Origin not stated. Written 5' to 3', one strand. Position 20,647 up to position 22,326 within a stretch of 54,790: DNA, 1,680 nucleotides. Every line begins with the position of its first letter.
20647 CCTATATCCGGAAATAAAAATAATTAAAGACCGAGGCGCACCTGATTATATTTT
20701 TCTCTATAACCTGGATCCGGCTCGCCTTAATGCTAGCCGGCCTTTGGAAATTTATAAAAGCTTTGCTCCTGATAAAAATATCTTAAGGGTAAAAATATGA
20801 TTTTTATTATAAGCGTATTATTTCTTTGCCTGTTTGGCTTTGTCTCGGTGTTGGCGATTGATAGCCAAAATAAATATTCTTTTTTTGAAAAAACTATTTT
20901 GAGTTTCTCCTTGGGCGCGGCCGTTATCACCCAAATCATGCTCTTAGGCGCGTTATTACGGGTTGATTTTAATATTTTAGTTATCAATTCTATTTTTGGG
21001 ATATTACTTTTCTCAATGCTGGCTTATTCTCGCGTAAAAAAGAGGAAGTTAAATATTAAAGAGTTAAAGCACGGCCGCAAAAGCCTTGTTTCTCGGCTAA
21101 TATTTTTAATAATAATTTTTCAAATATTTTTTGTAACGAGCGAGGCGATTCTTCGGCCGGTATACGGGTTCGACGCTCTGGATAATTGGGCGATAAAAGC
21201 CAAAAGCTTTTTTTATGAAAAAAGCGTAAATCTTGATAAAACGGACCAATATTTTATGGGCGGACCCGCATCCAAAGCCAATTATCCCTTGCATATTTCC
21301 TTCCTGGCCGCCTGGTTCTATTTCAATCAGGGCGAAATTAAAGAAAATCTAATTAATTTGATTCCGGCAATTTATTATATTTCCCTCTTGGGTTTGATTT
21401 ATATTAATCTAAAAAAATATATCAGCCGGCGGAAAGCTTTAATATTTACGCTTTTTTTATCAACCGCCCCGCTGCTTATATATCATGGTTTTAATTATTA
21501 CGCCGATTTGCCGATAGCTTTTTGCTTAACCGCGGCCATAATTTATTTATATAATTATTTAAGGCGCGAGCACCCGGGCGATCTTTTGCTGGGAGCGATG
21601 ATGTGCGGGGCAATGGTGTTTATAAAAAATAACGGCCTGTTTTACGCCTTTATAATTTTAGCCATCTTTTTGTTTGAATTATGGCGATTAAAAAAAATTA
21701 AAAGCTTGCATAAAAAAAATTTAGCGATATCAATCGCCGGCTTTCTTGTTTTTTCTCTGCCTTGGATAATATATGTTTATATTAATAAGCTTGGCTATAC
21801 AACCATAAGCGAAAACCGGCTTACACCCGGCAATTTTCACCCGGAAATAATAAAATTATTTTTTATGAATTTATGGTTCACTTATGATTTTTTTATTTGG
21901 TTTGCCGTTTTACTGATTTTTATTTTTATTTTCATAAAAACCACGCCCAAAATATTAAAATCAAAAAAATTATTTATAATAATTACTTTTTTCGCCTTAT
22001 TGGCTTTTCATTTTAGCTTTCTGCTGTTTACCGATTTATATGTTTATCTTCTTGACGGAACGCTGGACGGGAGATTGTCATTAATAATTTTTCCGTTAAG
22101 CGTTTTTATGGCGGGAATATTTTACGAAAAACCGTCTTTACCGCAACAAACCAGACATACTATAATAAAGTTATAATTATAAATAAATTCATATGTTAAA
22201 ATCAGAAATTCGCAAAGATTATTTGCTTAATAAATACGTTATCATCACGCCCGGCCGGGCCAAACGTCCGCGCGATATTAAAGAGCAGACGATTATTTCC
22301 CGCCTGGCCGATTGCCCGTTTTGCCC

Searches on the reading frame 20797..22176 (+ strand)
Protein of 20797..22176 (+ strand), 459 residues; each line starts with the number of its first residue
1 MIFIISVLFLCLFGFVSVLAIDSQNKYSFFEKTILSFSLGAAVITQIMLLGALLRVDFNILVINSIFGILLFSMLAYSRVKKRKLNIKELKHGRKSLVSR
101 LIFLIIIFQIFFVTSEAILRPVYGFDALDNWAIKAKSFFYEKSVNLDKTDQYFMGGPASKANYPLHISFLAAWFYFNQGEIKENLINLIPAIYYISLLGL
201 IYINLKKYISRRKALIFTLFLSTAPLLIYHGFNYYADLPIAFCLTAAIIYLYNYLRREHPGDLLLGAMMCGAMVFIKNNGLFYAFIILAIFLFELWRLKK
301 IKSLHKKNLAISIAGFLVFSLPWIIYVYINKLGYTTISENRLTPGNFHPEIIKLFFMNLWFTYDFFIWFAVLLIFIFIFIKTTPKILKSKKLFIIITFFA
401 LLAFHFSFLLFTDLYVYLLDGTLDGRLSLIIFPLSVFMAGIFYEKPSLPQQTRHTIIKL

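Call 11: search_protein_families(library=pfam, proteins=[window:20797-22176:+], max_evalue=0.001)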
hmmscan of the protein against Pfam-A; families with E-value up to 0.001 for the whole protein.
window:20797-22176:+ (459 aa): 1 family
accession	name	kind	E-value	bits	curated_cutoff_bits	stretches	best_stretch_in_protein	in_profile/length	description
PF13231.12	PMT_2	-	1.7e-09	38.5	26.1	1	179-323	18-160/160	Dolichyl-phosphate-mannose-protein mannosyltransferase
